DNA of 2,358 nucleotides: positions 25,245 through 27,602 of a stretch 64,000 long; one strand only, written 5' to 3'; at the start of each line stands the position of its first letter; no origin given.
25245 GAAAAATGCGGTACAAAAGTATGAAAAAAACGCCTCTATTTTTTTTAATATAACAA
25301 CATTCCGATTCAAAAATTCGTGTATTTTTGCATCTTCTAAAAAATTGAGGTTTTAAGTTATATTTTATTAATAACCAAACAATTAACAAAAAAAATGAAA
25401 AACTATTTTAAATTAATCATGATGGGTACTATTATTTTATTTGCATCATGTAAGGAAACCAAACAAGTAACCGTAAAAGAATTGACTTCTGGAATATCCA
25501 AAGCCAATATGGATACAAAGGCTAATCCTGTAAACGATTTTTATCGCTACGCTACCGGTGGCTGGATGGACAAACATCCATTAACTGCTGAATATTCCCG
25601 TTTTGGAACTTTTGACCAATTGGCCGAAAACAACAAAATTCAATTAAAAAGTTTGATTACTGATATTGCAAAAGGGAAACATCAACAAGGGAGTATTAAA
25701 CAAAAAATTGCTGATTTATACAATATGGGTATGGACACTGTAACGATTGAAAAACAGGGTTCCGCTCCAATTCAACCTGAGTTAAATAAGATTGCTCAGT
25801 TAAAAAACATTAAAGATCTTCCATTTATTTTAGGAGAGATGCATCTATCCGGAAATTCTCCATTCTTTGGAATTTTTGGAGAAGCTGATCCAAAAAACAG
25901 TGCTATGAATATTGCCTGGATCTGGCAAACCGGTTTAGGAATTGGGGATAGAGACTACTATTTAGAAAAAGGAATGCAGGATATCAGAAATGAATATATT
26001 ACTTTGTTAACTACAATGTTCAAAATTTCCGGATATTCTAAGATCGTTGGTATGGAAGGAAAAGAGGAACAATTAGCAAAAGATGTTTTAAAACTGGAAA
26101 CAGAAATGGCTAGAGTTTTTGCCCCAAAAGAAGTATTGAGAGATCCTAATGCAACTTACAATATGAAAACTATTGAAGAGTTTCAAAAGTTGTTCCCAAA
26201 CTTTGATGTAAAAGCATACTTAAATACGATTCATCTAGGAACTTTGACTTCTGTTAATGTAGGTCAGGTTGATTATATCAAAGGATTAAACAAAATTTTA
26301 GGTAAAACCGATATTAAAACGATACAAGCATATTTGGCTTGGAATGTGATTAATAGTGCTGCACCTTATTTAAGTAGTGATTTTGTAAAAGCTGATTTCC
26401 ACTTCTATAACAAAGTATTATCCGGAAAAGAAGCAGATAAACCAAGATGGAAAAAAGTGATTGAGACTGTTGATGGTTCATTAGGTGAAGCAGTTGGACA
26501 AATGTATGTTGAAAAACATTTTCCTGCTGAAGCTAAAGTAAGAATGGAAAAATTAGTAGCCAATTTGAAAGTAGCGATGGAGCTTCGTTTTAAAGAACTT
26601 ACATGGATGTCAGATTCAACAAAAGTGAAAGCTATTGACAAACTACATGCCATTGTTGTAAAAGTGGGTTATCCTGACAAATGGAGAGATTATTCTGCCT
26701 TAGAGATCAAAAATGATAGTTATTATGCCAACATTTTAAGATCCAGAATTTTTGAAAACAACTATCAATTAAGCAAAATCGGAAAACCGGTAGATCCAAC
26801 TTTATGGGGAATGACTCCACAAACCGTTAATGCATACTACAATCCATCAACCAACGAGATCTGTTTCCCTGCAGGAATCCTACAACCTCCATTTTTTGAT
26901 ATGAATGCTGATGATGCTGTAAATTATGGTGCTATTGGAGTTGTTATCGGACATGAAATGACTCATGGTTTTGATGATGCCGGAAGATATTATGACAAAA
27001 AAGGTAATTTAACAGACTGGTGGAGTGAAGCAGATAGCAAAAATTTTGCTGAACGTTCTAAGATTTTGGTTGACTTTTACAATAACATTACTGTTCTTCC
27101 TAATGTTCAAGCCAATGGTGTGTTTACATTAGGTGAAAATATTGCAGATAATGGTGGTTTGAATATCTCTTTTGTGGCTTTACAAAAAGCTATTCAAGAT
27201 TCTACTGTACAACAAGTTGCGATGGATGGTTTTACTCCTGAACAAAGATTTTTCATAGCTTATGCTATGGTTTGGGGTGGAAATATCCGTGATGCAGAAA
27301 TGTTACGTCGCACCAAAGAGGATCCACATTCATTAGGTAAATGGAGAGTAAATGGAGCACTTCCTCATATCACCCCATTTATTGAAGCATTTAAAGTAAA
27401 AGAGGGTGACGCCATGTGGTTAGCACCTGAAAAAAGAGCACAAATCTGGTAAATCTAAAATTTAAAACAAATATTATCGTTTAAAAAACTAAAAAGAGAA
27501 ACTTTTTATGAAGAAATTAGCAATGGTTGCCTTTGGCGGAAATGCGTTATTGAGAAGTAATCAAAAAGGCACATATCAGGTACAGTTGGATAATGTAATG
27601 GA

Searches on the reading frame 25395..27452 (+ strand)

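Call 91: search_protein_families(library=pfam, proteins=[window:25395-27452:+], max_evalue=0.00001)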
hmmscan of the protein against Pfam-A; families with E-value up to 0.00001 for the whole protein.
window:25395-27452:+ (685 aa): 2 families
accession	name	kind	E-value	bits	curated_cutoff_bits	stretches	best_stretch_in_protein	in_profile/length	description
PF05649.18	Peptidase_M13_N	-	4.6e-124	415.1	32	1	45-427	1-381/381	Peptidase family M13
PF01431.27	Peptidase_M13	-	1.3e-69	234.4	24.5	1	479-681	1-204/205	Peptidase family M13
